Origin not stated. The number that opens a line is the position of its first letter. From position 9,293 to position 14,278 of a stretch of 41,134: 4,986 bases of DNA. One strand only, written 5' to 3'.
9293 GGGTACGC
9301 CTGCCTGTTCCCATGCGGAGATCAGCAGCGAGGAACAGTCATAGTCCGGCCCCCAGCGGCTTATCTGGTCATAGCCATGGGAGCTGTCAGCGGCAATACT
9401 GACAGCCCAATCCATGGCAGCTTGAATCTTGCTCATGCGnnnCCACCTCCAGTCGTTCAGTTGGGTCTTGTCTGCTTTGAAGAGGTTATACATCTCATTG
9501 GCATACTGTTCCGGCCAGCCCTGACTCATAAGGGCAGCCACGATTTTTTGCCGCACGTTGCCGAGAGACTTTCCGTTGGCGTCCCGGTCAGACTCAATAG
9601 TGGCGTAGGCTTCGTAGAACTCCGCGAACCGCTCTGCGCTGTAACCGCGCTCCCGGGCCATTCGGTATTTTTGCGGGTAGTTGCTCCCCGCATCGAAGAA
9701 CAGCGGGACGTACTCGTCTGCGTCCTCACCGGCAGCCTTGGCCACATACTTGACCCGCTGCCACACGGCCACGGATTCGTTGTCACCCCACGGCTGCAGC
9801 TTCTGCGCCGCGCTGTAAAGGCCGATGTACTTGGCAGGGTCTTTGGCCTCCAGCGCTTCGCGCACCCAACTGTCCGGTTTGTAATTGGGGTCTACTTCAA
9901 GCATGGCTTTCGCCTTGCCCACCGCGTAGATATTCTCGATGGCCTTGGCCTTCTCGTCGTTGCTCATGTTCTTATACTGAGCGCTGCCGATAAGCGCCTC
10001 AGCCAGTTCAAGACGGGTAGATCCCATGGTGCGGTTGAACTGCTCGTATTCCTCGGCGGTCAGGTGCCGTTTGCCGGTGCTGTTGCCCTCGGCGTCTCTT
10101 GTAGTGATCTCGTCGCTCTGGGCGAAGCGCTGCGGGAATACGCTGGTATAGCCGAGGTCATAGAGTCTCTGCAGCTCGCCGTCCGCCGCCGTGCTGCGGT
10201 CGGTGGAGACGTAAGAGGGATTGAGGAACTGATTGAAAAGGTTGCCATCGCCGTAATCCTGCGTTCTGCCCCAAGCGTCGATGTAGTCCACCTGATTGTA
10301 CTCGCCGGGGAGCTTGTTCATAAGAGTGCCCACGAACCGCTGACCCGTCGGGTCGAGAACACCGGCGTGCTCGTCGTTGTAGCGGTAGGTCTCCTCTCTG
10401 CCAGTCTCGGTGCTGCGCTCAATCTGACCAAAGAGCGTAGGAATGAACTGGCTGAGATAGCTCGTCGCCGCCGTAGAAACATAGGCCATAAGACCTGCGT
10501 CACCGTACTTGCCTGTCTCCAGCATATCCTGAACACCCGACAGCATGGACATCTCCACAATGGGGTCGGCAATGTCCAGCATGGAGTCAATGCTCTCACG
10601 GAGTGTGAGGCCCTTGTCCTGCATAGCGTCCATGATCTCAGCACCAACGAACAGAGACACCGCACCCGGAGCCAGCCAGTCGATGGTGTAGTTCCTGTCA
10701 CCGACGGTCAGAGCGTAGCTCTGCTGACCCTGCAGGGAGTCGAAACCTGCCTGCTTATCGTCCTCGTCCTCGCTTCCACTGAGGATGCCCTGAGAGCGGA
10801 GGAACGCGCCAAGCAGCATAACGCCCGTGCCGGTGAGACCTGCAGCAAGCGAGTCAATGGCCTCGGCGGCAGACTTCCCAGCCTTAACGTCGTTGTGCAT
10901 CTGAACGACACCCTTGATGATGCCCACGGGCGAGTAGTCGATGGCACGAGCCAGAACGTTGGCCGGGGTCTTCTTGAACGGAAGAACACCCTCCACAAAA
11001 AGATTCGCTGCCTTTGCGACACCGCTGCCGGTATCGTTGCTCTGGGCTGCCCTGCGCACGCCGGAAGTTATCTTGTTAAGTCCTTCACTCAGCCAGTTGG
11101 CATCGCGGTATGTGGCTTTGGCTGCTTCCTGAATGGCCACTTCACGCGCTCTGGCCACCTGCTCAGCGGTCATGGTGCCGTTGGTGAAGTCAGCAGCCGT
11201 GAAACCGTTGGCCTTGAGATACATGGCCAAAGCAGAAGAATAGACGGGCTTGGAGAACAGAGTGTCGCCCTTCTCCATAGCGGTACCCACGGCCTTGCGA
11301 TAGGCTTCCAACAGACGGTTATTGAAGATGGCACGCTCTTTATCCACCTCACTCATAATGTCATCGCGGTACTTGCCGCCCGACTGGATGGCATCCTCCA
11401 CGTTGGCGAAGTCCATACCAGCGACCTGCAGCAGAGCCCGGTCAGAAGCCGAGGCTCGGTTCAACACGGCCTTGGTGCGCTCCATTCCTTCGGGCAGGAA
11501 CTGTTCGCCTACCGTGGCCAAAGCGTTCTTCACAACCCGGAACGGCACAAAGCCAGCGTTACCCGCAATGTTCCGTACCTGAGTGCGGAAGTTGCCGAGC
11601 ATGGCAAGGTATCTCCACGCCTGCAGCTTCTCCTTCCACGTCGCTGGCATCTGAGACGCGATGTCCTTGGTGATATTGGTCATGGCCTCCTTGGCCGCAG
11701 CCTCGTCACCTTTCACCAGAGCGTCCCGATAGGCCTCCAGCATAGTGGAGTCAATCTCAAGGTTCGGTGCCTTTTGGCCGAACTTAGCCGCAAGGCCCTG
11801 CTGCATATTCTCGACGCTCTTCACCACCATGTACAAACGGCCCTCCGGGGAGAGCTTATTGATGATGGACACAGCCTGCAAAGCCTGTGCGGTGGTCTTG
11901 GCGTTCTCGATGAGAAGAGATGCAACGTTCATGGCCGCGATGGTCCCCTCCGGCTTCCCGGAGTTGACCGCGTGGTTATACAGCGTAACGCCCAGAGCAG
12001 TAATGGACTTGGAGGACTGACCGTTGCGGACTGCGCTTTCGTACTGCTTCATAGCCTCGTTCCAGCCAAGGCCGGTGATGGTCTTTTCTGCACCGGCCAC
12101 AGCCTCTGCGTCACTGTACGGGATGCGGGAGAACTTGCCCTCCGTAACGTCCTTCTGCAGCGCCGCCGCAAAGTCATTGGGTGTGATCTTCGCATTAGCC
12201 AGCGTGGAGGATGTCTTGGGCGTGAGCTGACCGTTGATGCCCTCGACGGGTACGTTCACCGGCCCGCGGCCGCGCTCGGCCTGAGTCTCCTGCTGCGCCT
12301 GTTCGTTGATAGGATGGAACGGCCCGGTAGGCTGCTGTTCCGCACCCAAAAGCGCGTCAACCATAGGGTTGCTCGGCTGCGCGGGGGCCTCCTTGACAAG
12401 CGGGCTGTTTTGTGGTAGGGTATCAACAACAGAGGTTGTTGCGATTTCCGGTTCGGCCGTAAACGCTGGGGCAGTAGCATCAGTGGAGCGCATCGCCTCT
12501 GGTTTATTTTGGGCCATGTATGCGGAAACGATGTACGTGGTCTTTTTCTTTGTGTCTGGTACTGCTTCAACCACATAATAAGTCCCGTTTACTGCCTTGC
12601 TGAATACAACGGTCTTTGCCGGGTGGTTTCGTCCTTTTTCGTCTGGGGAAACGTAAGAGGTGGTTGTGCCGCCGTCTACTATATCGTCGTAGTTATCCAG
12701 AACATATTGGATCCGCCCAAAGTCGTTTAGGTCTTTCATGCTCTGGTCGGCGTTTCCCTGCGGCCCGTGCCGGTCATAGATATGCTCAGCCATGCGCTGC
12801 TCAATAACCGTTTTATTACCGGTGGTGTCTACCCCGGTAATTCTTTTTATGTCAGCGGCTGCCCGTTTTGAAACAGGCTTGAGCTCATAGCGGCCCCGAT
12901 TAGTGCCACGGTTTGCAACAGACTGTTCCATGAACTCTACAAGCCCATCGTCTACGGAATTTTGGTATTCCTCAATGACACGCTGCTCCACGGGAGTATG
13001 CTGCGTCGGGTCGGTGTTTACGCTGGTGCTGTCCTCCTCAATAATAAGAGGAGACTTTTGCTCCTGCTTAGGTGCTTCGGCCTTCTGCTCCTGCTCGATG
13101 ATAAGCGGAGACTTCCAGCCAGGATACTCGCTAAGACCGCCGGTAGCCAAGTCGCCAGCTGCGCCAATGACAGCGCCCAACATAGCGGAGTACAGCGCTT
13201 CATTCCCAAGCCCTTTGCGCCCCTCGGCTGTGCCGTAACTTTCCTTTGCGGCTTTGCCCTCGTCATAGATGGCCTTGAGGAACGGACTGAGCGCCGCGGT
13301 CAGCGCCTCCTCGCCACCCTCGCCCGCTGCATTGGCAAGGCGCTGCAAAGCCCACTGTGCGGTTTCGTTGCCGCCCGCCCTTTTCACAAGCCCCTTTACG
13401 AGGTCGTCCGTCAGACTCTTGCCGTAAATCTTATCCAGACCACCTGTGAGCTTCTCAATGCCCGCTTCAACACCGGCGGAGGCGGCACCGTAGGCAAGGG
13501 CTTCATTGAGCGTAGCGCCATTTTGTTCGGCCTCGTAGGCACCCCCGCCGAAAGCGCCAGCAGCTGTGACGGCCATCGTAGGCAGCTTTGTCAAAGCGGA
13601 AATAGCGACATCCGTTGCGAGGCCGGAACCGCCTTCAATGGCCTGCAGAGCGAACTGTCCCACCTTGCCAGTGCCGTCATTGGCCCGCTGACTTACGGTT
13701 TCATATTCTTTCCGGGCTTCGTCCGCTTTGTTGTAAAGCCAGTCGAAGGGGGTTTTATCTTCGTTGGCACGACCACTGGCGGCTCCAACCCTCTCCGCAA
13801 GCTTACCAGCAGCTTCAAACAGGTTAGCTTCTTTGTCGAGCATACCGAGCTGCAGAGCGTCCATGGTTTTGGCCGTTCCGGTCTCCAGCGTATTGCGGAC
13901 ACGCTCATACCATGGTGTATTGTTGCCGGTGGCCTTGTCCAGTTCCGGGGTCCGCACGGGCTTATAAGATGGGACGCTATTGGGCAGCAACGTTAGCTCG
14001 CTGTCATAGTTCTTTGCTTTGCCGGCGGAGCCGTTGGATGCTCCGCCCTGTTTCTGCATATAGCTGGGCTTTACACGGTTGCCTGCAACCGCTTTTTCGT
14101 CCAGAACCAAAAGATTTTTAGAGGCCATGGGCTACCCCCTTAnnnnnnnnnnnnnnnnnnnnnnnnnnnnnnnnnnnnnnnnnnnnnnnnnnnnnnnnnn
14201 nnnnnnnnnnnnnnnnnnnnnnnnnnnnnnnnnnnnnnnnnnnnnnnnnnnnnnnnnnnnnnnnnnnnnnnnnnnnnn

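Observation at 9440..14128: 1562-aa multi-domain virion protein in the position of podovirus ejection/core proteins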

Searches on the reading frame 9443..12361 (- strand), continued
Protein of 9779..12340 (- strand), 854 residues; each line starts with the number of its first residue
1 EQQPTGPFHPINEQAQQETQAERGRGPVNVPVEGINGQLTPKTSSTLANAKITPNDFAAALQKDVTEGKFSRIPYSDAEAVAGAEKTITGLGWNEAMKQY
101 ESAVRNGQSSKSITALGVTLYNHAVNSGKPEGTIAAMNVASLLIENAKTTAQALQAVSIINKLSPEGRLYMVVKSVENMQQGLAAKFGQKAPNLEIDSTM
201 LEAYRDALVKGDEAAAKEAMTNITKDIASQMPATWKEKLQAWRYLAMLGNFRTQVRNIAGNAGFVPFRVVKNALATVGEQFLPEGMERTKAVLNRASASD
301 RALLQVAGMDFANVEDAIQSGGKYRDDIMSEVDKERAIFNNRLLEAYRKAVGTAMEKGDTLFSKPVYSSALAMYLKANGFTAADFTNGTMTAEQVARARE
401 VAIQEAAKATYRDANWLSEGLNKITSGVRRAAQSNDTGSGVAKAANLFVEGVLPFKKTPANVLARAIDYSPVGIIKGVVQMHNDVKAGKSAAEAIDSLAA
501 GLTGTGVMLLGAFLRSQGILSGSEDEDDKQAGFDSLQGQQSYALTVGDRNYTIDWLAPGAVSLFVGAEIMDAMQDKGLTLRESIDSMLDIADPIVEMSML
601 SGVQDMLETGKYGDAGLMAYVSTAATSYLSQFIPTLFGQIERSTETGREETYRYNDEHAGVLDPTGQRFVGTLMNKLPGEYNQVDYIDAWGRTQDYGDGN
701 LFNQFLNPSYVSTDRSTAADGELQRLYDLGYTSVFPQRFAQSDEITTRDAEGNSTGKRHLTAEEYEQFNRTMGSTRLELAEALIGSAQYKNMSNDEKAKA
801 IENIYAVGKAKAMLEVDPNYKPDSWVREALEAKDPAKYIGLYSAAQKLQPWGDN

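Call 61: get_annotated_region(hit=H2, flank=6000)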
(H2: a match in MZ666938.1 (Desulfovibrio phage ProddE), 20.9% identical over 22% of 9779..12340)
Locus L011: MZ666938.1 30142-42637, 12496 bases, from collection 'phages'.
description: Desulfovibrio phage ProddE, complete genome.
organism: Desulfovibrio phage ProddE (NCBI taxid 2866661)
taxonomy: Viruses; Duplodnaviria; Heunggongvirae; Uroviricota; Caudoviricetes; Autographiviridae
host: Desulfovibrio desulfuricans strain Edelweiss; source: fresh water creek anoxic mud; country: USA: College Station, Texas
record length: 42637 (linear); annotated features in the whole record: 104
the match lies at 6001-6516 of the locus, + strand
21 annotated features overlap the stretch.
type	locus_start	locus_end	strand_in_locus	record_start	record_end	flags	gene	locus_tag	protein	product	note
CDS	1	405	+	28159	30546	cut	-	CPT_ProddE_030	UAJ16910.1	tail tubular protein B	BLASTP: protein_id=NP_042000.1 locus_tag=T7p47 protein=tail tubular protein B; evalue = 2.17552e-129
regulatory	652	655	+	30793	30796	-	-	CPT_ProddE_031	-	ribosome_binding_site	-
CDS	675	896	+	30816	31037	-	-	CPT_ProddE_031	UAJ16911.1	putative spanin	Hypothetical Protein (putative spanin)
regulatory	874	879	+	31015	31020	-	-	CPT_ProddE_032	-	ribosome_binding_site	-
CDS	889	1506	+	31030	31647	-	-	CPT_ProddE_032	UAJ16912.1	internal virion protein B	-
regulatory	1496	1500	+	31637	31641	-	-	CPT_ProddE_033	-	ribosome_binding_site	-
CDS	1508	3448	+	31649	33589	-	-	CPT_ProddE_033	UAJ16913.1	internal virion protein C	-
regulatory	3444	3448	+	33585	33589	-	-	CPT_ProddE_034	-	ribosome_binding_site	-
CDS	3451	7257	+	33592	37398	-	-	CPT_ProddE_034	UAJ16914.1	internal virion protein D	-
regulatory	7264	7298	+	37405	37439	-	-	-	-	terminator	-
regulatory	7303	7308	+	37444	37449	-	-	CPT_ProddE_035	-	ribosome_binding_site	-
CDS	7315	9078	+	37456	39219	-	-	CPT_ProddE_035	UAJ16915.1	tail fiber protein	BLASTP: protein_id=NP_042005.1 locus_tag=T7p52 protein=tail fiber protein; 1.07804e-17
regulatory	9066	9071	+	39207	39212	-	-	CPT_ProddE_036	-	ribosome_binding_site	-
CDS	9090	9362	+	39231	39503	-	-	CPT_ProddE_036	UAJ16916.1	putative tail assembly chaperone protein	-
regulatory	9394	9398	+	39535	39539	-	-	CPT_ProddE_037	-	ribosome_binding_site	-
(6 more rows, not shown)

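Call 62: get_annotated_region(hit=H3, flank=6000)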
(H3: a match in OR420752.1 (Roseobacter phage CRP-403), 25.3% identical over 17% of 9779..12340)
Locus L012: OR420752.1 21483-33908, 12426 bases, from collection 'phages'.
description: Roseobacter phage CRP-403, complete genome.
organism: Roseobacter phage CRP-403 (NCBI taxid 3072849)
taxonomy: Viruses; Duplodnaviria; Heunggongvirae; Uroviricota; Caudoviricetes; Autographiviridae
host: Paracoccaceae bacterium strain FZCC0037; source: marine; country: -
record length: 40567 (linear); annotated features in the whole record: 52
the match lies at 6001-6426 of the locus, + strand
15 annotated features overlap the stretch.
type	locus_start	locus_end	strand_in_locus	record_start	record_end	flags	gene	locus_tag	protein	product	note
CDS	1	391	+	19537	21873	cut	-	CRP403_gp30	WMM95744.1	tail tubular protein B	-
CDS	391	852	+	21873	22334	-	-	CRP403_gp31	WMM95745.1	hypothetical protein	-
CDS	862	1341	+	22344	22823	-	-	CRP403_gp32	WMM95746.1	hypothetical protein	-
CDS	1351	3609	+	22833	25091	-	-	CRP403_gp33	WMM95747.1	hypothetical protein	-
CDS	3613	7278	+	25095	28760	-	-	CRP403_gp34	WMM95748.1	internal virion protein D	-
CDS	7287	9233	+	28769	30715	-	-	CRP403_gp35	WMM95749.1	putative tail fiber protein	-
CDS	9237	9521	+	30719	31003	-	-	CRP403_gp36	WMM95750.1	hypothetical protein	-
CDS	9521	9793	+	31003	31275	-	-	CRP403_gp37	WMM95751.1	hypothetical protein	-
CDS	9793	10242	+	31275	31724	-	-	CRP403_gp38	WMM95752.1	hypothetical protein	-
CDS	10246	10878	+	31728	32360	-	-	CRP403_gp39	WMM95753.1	hypothetical protein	-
CDS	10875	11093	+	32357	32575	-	-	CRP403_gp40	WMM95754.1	hypothetical protein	-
CDS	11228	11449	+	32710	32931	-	-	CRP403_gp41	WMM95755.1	DNA maturase A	-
CDS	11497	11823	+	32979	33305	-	-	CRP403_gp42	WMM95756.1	nucleotide pyrophosphohydrolase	MazG nucleotide pyrophosphohydrolase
CDS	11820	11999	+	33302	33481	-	-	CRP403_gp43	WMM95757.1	hypothetical protein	-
CDS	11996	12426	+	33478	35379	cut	-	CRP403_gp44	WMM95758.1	ribonucleotide reductase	-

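Call 86: find_related_loci(query=A1, collection=genome_contigs, flank=3000)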
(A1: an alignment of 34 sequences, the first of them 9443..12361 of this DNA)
Query A1 (973 aa) in genome_contigs; peptide patterns used: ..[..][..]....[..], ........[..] (x = any residue, [..] = any of these).
135 stretches matched a pattern; 102 encode a relative of the query (tblastn E <= 1e-3); the best 80 are kept; 80 distinct loci.
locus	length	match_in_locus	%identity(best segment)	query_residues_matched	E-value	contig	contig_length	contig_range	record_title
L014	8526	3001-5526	42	15-868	0e+0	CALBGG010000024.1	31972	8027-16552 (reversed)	MAG TPA_asm: uncultured Clostridia bacterium isolate SRR1747065_bin.49_CONCOCT_v1.1_MAG genome assembly, contig: ERZ8082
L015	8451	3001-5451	43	9-855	0e+0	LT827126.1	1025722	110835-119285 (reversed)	Pseudoflavonifractor sp. Marseille-P3106 genome assembly, scaffold: scaffold00020, whole genome shotgun sequence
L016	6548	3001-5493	44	9-851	0e+0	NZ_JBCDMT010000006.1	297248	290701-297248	Pseudoflavonifractor phocaeensis strain 1362 6, whole genome shotgun sequence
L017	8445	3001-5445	42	15-838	6e-171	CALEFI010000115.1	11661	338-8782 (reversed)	MAG TPA_asm: uncultured Treponema sp. isolate SRR6425820_bin.117_CONCOCT_v1.1_MAG genome assembly, contig: ERZ1767641.38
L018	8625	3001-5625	39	35-924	7e-165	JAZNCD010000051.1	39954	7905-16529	MAG: Clostridia bacterium isolate T1900044737_TS20190203.MAGScoT_cleanbin_000007 SGB_2029_k141_2083293, whole genome sho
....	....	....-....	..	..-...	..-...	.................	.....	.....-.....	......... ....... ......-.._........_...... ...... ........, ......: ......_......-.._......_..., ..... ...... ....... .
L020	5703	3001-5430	38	27-837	2e-157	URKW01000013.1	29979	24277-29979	uncultured Clostridiales bacterium isolate UMGS1099 genome assembly, contig: NODE_752_length_29979_cov_10.754378, whole 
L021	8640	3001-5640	36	35-962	1e-156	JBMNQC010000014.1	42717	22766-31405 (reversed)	MAG: Candidatus Heteroscillospira sp. isolate SBF912SR2HQ0082 scaffold_3538_c1, whole genome shotgun sequence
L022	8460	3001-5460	39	29-848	3e-155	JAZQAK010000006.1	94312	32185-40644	MAG: Feifaniaceae bacterium isolate T1900044642_TS20190108.MAGScoT_cleanbin_000095 SGB_1294_k141_36632, whole genome sho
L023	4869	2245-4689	38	29-838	2e-158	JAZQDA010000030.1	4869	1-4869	MAG: Clostridia bacterium isolate T1900044637_TS20190103.MAGScoT_cleanbin_000028 SGB_1181_k141_828001, whole genome shot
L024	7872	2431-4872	39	35-848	5e-154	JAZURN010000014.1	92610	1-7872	MAG: Ructibacterium sp. isolate T1900044851_TS20190317.MAGScoT_cleanbin_000020 SGB_3024_k141_2658212, whole genome shotg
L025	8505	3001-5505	39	15-839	3e-154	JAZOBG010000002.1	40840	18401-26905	MAG: Oscillospiraceae bacterium isolate T1900044758_TS20190224.MAGScoT_cleanbin_000079 SGB_2329_k141_975821, whole genom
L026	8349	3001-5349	39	29-823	1e-153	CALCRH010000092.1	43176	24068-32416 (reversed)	MAG TPA_asm: uncultured Clostridia bacterium isolate SRR6425769_bin.65_CONCOCT_v1.1_MAG genome assembly, contig: ERZ1767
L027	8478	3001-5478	38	12-838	3e-152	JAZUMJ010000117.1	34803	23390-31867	MAG: Ructibacterium sp. isolate T1900044894_TS20190360.MAGScoT_cleanbin_000033 SGB_3279_k141_2063723, whole genome shotg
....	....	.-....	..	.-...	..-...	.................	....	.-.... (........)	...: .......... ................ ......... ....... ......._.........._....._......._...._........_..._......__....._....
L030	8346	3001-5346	38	34-849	2e-148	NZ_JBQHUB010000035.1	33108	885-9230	Pseudoflavonifractor sp. HCP28S3_F10 contig00035, whole genome shotgun sequence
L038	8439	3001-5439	36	15-851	1e-142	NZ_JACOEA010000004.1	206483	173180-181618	Lawsonibacter celer strain NSJ-47 M18_ctg004, whole genome shotgun sequence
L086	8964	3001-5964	39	9-810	2e-95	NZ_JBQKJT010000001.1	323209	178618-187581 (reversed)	Candidatus Avoscillospira sp. LCP25S3_F1 contig00001, whole genome shotgun sequence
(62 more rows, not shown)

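Call 93: search_protein_families(library=pfam, proteins=[L015:445-5829:+, L038:205-5979:+, L086:217-6654:+, L030:1306-5925:+], max_evalue=0.001)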
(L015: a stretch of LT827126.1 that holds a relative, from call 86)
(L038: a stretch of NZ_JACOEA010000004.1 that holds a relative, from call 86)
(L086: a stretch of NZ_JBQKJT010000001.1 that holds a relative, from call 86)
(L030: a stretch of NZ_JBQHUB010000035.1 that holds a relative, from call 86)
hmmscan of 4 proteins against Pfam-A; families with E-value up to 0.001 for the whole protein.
L015:445-5829:+ (1795 aa): 1 family
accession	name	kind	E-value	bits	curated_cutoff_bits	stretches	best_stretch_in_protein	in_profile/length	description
PF18798.6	LPD3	-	3e-09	37.5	27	1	681-760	29-105/114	Large polyvalent protein-associated domain 3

L038:205-5979:+ (1925 aa): 1 family
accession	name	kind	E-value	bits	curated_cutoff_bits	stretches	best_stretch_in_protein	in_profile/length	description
PF18812.6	PBECR3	-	7.3e-17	61.8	30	1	746-855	9-111/115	phage-Barnase-EndoU-ColicinE5/D-RelE like nuclease3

L086:217-6654:+ (2146 aa): 0 families

L030:1306-5925:+ (1540 aa): 2 families
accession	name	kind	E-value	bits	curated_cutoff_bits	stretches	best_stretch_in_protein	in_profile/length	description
PF18812.6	PBECR3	-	2.6e-16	60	30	1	376-485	10-112/115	phage-Barnase-EndoU-ColicinE5/D-RelE like nuclease3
PF18798.6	LPD3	-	1.8e-09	38.2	27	1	128-206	30-105/114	Large polyvalent protein-associated domain 3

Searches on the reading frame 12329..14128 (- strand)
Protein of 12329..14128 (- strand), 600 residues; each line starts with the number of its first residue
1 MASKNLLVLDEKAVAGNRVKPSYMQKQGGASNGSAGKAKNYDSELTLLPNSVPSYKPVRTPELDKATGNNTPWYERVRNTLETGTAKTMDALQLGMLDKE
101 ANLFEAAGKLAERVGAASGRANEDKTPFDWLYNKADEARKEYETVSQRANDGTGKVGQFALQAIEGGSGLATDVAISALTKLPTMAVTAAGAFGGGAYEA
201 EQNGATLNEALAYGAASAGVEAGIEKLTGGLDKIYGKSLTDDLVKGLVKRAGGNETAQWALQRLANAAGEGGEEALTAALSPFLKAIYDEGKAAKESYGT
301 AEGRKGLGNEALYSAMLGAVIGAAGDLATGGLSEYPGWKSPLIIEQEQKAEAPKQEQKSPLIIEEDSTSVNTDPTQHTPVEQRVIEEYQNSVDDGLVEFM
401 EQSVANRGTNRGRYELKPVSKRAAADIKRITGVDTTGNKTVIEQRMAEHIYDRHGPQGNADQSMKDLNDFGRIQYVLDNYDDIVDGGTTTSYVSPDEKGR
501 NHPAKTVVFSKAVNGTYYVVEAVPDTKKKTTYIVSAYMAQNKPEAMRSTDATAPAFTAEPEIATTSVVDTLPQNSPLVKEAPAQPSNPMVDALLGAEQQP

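Call 81: predict_structure(alignment_id=A3)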
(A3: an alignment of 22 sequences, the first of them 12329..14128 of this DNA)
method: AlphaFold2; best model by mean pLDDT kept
length: 600 residues; sequences in the alignment: 22
mean_pLDDT: 57.0   pTM: 0.37
mean pLDDT of the five models: 57.0, 54.7, 52.2, 51.8, 49.6
residues with pLDDT >= 90: 69; 70-90: 139; 50-70: 130; < 50: 262
segments of 3 or more residues with pLDDT < 50: 1-85, 154-157, 177-179, 226-276, 290-295, 297-299, 301-368, 559-586, 595-600
pLDDT, mean of each block of 10 residues (from residue 1): 27 33 32 27 28 29 35 33 50 67 71 69 73 75 69 51 55 50 57 67 66 59 50 31 34 36 38 48 50 47 40 33 29 24 24 28 39 75 84 93 86 90 90 89 90 85 85 93 84 76 87 87 88 89 64 53 31 36 47 46
secondary structure, 60 per line:
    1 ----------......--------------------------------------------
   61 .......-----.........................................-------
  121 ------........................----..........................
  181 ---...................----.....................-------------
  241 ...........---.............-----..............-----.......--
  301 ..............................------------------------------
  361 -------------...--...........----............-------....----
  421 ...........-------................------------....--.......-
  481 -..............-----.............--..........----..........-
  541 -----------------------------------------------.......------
elements in order: H11-16 H61-67 H73-113 H127-150 H155-180 H184-202 H207-227 H241-251 H255-267 H273-286 H292-298 H301-330 H379-389 H394-405 E413-416 H421-431 E439-443 H444-454 H467-470 H473-479 E482-495 E501-513 E516-525 E530-539 H588-594

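Call 83: fold_search(model_id=the predicted structure, library=pdb)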
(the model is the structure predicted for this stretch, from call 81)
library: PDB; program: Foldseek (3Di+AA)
matches with E <= 10: 381; with E <= 0.001: 0
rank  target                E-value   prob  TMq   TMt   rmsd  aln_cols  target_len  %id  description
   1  5cwp                  6.7e-02  0.35  0.10  0.18  15.9       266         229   19  Crystal structure of de novo designed helical repeat protein DHR79 (released 2015-12-16)
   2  4s0f_A                2.7e-01  0.33  0.12  0.12  21.4       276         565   10  Crystal structure of the peptidase-containing ABC transporter PCAT1 E648Q mutant complexed with ATPgS in an occluded c (released 2015-07-22)
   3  7jh5_B                3.3e-01  0.13  0.09  0.16  21.8       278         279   15  Co-LOCKR: de novo designed protein switch (released 2020-09-02)
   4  8vp8_A                4.3e-01  0.30  0.11  0.12  21.4       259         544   10  Cryo-EM structure of the ABC transporter PCAT1 bound with ATP and Substrate (released 2024-10-30)
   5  3nf2                  4.5e-01  0.15  0.11  0.16  17.9       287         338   15  Crystal structure of polyprenyl synthetase from Streptomyces coelicolor A3(2) (released 2010-08-04)
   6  5cwi                  5.0e-01  0.18  0.11  0.21  14.6       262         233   15  Crystal structure of de novo designed helical repeat protein DHR18 (released 2015-12-16)
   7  5ko2_A                5.7e-01  0.08  0.10  0.06  26.5       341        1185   13  Mouse pgp 34 linker deleted mutant Hg derivative (released 2016-11-30)
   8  7unj_A                6.0e-01  0.16  0.10  0.20  15.4       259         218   14  De novo designed chlorophyll dimer protein with Zn pheophorbide a methyl ester matching geometry of purple bacterial s (released 2023-04-19)
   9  7jh5_A                6.3e-01  0.10  0.09  0.16  21.5       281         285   16  Co-LOCKR: de novo designed protein switch (released 2020-09-02)
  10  7unj_B                6.9e-01  0.13  0.09  0.19  15.4       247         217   14  De novo designed chlorophyll dimer protein with Zn pheophorbide a methyl ester matching geometry of purple bacterial s (released 2023-04-19)
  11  9ryf_A                6.9e-01  0.11  0.11  0.11  20.8       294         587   13  Heterodimeric ABC exporter TmrAB (wild type) in ATP-bound outward-facing occluded conformation in the absence of Mg2+ (released 2026-04-08)
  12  8avy                  7.9e-01  0.07  0.09  0.06  24.4       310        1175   13  The ABCB1 L335C mutant (mABCB1) in the Apo state (released 2023-09-06)
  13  8t1p_C                8.3e-01  0.18  0.12  0.13  21.6       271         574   12  Heterodimeric ABC transporter BmrCD in the occluded conformation bound to ADPVi: BmrCD_OC-ADPVi (released 2023-11-15)
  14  2c3e                  8.7e-01  0.08  0.09  0.15  20.1       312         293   11  The bovine mitochondrial ADP-ATP carrier (released 2005-10-20)
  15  8vow_A                9.1e-01  0.20  0.11  0.12  21.4       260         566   11  Cryo-EM structure of the ABC transporter PCAT1 cysteine-free core bound with MgATP and Vi (released 2024-10-30)
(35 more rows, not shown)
